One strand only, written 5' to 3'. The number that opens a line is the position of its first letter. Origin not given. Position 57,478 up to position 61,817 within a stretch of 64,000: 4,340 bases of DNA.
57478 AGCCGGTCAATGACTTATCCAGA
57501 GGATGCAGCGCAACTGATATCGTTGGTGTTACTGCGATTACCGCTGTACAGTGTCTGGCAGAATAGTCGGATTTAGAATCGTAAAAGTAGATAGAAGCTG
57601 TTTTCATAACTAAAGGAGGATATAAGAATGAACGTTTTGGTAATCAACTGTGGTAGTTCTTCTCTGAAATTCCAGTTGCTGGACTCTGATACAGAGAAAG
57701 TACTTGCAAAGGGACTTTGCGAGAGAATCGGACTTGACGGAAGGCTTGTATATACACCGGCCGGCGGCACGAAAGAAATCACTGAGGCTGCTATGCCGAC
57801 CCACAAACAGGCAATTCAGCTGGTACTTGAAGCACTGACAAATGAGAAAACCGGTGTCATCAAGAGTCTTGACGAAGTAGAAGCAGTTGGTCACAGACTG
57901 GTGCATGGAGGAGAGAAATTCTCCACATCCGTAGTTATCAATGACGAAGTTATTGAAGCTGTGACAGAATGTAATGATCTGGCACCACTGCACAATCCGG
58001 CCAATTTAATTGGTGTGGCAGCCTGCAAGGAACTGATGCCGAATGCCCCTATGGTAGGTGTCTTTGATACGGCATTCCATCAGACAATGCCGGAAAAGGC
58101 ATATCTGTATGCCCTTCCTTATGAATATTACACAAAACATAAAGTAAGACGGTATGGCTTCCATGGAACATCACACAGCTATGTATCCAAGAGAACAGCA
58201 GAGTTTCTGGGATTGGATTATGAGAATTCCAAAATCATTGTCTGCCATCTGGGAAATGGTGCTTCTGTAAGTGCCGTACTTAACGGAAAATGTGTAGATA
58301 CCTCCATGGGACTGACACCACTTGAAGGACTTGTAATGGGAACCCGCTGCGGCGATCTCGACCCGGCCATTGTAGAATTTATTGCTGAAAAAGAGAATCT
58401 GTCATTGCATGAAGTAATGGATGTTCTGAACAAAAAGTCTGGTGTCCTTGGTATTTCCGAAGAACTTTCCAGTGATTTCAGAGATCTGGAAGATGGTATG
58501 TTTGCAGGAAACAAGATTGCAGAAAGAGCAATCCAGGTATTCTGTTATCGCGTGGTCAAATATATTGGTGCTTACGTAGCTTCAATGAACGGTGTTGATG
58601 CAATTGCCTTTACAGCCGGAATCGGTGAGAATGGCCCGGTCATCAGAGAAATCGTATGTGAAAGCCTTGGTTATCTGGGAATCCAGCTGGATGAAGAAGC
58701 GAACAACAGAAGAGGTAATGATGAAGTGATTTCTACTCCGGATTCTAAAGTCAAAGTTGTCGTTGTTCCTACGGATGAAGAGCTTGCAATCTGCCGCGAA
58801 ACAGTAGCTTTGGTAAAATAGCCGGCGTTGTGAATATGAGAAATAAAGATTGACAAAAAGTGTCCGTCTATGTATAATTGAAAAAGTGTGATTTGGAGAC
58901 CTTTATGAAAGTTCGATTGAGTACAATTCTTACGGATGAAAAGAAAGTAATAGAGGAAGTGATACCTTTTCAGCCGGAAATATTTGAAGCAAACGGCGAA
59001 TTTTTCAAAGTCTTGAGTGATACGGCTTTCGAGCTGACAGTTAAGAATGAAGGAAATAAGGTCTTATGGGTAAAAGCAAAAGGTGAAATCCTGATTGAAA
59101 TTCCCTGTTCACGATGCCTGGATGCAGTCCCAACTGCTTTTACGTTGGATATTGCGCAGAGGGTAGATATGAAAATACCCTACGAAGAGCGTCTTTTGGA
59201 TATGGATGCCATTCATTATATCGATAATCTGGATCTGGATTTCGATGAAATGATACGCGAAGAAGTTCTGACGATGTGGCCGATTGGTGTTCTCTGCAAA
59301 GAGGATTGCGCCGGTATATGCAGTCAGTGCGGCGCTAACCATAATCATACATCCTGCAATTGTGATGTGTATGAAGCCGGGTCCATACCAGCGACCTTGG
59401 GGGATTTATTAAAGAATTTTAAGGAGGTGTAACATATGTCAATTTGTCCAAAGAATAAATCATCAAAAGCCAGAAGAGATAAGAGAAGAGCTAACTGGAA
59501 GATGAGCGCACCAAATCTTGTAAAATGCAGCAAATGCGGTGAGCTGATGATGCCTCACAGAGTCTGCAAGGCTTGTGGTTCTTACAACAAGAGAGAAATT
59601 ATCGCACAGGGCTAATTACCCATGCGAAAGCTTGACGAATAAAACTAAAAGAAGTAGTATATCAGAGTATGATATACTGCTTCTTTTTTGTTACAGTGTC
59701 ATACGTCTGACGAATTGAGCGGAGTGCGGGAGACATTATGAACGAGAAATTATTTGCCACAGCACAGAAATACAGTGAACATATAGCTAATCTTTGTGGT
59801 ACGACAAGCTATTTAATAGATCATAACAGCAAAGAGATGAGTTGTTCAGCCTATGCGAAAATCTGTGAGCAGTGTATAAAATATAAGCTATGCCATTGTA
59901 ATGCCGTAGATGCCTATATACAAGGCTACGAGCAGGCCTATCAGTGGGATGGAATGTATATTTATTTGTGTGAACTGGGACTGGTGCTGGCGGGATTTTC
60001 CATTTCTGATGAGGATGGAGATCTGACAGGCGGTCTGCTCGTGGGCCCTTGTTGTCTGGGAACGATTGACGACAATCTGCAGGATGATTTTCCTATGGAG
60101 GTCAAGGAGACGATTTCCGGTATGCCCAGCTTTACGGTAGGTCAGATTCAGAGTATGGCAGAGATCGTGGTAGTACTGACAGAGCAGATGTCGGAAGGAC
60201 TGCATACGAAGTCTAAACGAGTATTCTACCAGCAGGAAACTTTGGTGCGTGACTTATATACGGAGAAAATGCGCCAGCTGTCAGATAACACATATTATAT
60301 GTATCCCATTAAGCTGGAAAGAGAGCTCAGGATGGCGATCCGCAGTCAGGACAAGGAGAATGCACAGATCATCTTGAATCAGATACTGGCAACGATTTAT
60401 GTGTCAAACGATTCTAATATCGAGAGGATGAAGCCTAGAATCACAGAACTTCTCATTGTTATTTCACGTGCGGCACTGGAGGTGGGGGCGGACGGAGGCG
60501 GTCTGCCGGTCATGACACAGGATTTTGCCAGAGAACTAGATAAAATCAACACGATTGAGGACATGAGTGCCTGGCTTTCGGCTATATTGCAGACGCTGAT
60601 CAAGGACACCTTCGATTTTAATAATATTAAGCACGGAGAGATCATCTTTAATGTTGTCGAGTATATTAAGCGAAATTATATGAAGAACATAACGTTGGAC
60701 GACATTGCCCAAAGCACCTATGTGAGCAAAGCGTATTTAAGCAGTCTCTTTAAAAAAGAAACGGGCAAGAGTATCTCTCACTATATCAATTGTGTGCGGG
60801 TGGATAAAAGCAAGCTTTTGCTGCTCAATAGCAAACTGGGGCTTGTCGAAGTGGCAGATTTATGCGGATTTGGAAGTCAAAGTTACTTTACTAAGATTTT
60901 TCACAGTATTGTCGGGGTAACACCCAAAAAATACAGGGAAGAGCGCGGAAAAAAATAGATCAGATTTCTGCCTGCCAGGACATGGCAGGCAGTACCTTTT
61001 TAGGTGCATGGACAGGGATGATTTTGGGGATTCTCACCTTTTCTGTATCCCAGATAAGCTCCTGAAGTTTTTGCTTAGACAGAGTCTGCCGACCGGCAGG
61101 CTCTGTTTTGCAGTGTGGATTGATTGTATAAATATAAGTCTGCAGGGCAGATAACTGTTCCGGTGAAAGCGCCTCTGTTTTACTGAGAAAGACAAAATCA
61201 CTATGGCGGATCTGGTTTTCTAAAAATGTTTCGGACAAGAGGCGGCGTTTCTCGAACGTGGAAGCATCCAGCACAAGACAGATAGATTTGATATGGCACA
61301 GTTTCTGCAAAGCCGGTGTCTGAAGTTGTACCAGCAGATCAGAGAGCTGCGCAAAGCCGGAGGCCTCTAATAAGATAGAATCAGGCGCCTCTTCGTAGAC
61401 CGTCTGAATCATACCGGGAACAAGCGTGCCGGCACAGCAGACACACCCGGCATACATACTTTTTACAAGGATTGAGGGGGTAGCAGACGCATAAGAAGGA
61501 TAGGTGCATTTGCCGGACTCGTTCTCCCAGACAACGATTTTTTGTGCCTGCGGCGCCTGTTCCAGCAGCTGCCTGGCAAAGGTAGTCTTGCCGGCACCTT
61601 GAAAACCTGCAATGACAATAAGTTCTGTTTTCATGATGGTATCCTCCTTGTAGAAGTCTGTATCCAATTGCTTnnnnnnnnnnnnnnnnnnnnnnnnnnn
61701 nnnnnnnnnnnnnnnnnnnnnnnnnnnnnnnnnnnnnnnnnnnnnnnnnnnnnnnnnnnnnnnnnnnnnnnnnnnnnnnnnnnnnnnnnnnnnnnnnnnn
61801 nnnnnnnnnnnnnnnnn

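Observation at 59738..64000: Bacterial MtaB-like corrinoid methyltransferase island with PocR-AraC regulator and divergent MtaA-like gene, but no corrinoid protein between them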

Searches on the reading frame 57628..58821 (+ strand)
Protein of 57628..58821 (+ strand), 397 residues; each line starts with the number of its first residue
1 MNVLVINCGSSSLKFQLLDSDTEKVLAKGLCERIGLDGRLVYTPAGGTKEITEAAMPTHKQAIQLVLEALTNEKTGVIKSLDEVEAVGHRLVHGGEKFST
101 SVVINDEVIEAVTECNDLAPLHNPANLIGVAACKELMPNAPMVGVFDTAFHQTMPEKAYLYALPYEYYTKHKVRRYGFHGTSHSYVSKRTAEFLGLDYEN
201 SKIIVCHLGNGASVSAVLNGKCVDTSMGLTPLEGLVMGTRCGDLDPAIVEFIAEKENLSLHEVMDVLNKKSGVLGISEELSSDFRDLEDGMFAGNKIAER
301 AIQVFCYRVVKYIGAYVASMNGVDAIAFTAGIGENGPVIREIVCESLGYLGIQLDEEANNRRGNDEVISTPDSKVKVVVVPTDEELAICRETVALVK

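Call 58: find_homologous_proteins(query=window:57628-58821:+, max_evalue=1e-50)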
Query window:57628-58821:+ (397 aa): 8000 proteins with E <= 1e-50 among 8000 candidates; the best 120 are listed.
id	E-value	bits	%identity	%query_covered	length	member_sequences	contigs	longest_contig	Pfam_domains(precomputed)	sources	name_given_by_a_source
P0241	3.3e-261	884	100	100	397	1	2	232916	PF00871.24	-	-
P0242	4.7e-236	801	-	-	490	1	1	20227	PF00871.24,PF00984.25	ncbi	-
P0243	3.7e-218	742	67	100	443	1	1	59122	PF00871.24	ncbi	-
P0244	5.9e-213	725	-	-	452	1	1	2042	PF00871.24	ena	-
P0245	2.5e-209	713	79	100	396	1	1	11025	PF00871.24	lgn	-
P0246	1.5e-208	711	80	100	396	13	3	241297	PF00871.24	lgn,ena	-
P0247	6.7e-208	708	80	100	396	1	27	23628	PF00871.24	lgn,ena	-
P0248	8.8e-208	708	80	100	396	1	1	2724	PF00871.24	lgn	-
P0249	1.0e-207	708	79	100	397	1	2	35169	PF00871.24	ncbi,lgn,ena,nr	ncbi:MAG: acetate kinase [Lachnospiraceae bacterium]|nr:acetate kinase [Lachnospiraceae bacterium]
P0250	1.6e-207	707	79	100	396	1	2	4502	PF00871.24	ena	-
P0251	1.9e-207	707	80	100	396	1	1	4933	PF00871.24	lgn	-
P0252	2.3e-207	707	80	100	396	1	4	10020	PF00871.24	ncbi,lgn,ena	-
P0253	2.7e-207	706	80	100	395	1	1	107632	PF00871.24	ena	-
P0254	2.8e-207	706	80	100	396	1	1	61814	PF00871.24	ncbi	-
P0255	2.9e-207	706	80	100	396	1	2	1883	PF00871.24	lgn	-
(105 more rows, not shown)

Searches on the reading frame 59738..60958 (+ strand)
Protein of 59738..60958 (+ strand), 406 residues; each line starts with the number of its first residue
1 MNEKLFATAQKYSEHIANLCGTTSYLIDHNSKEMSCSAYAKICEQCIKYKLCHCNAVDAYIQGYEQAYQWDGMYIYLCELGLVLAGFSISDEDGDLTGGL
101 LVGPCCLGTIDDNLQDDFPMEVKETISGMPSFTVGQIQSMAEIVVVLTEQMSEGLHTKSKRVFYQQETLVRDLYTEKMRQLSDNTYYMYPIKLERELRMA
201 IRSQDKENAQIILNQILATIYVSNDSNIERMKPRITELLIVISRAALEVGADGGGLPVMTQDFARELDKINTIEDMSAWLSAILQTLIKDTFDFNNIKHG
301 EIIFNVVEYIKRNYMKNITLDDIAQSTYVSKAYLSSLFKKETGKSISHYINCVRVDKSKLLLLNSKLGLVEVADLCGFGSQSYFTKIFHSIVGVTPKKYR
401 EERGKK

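Call 4: search_protein_families(library=pfam, proteins=[window:59738-60958:+], max_evalue=0.01)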
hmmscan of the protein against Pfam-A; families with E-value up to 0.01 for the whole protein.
window:59738-60958:+ (406 aa): 3 families
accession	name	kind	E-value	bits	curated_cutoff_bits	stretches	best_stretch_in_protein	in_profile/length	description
PF00165.29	HTH_AraC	-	1.2e-21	76.7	26.6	2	367-400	9-41/42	Bacterial regulatory helix-turn-helix proteins, AraC family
PF12833.13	HTH_18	-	4.5e-19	68.9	33.6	1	323-401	1-79/80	Helix-turn-helix domain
PF10114.15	PocR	-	3.6e-09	37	23.9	1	9-153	8-159/162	Sensory domain found in PocR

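Call 6: search_protein_families(library=ncbifam, proteins=[window:59738-60958:+], max_evalue=0.001)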
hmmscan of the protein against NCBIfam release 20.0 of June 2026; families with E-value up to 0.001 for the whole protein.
window:59738-60958:+ (406 aa): 30 families (the best 25 are shown)
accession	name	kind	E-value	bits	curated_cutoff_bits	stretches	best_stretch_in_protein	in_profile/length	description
TIGR04094.1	adjacent_YSIRK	equivalog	2.2e-25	89.5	200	1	121-400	104-383/383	YSIRK-targeted surface antigen transcriptional regulator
NF047455.1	TF_Staph_AryK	equivalog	9.8e-22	77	850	1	296-403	152-259/759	transcriptional regulator AryK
NF047788.1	TransRegPocR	equivalog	5e-20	72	500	1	297-403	185-291/296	transcriptional regulator PocR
NF007860.0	PRK10572.1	equivalog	1.7e-19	69.8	208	1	298-403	180-285/292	arabinose operon transcriptional regulator AraC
NF049932.1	TranspRegBtr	equivalog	5.8e-16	58.1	900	1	199-406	66-269/531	bacillibactin transport transcriptional regulator Btr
NF007693.0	PRK10371.1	equivalog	4.8e-15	55.5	253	1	277-401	174-298/309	transcriptional regulator MelR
NF010026.0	PRK13501.1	equivalog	6.8e-15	55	363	1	299-401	174-276/290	HTH-type transcriptional activator RhaR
NF052371.1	TransRegGbdRPseu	equivalog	1.5e-13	50.5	480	1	304-402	228-326/365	choline metabolism transcriptional regulator GbdR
NF033869.1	viru_reg_Rsp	equivalog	2.8e-13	49.2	400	1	281-401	120-247/701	AraC family transcriptional regulator Rsp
NF006902.0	PRK09393.1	equivalog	9.3e-13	48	425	1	300-403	219-322/327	transcriptional regulator FtrA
NF012144.2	ramA_TF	equivalog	9.5e-13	48.5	180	1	301-402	5-106/108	RamA family antibiotic efflux transcriptional regulator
NF010025.2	PRK13500.1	equivalog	1.4e-12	47.7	525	1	283-402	158-277/282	HTH-type transcriptional activator RhaR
NF008564.0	PRK11511.1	equivalog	1.5e-12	47.7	202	1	303-400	11-108/127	MDR efflux pump AcrAB transcriptional activator MarA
NF010028.0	PRK13503.1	equivalog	2.7e-12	46.7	288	1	273-403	143-273/278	HTH-type transcriptional activator RhaS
NF012198.0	MarA_TF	equivalog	3.3e-12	46.6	250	1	303-400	11-108/124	MDR efflux pump AcrAB transcriptional activator MarA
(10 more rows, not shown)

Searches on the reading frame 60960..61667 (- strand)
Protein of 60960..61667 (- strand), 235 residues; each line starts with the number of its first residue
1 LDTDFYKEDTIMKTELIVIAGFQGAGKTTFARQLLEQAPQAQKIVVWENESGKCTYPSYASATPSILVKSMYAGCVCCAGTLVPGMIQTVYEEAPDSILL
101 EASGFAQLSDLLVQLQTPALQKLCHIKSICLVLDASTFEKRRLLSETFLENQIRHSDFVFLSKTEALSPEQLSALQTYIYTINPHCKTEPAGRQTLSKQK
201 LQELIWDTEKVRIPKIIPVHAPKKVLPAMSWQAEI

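Call 4: search_protein_families(library=pfam, proteins=[window:60960-61667:-], max_evalue=0.01)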
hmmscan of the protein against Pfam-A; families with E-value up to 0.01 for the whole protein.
window:60960-61667:- (235 aa): 12 families
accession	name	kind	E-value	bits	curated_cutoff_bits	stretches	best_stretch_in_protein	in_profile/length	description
PF02492.25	cobW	-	3.8e-26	92.2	20.7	1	17-186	3-176/180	CobW/HypB/UreG, nucleotide-binding domain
PF06414.18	Zeta_toxin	-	2.7e-05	24.2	22.3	1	14-91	16-92/199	Zeta toxin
PF13401.12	AAA_22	-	0.00012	22.9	27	1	15-56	6-33/130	AAA domain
PF13671.12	AAA_33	-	0.00042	21.1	27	1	16-41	1-25/143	AAA domain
PF13191.12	AAA_16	-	0.00078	20.4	32.6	1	14-59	24-66/167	AAA ATPase domain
PF00448.28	SRP54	-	0.0011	19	22.7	0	16-42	3-29/196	SRP54-type protein, GTPase domain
PF20720.3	nSTAND3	-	0.0013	18.9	27.2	1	10-41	13-44/155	Novel STAND NTPase 3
PF24883.2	NPHP3_N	-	0.0041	17.8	24.8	1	14-135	22-132/164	Nephrocystin 3, N-terminal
PF25204.1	DAAF9_2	-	0.0042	17.1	27.5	0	18-196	3-179/210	DAAF9 domain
PF13238.12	AAA_18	-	0.0069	17.3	29.4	0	17-38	1-22/128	AAA domain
PF13173.12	AAA_14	-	0.0087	16.5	27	0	15-46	3-34/129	AAA domain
PF00005.33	ABC_tran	-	0.0097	16.9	25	0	10-50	7-47/137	ABC transporter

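Call 6: search_protein_families(library=ncbifam, proteins=[window:60960-61667:-], max_evalue=0.001)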
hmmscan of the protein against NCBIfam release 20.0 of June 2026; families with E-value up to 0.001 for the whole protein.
window:60960-61667:- (235 aa): 6 families
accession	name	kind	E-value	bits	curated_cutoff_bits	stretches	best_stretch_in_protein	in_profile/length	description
NF041053.1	CobW_rel_Se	equivalog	2.3e-15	56.8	180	1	16-180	3-170/195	CobW-related selenoprotein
TIGR02475.1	CobW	equivalog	3.4e-15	55.8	332.1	1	15-138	5-136/342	cobalamin biosynthesis protein CobW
NF008578.0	PRK11537.1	equivalog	2.3e-08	33.6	361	1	16-81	6-70/318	GTPase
NF038288.1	chaper_GTP_ZigA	equivalog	2.8e-07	29.8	600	1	17-194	4-212/390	zinc metallochaperone GTPase ZigA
TIGR02788.1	VirB11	equivalog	2.9e-05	23.3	249.95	1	9-49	139-179/308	P-type DNA transfer ATPase VirB11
TIGR00041.1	DTMP_kinase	equivalog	0.00091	19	83.25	0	12-52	2-42/196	dTMP kinase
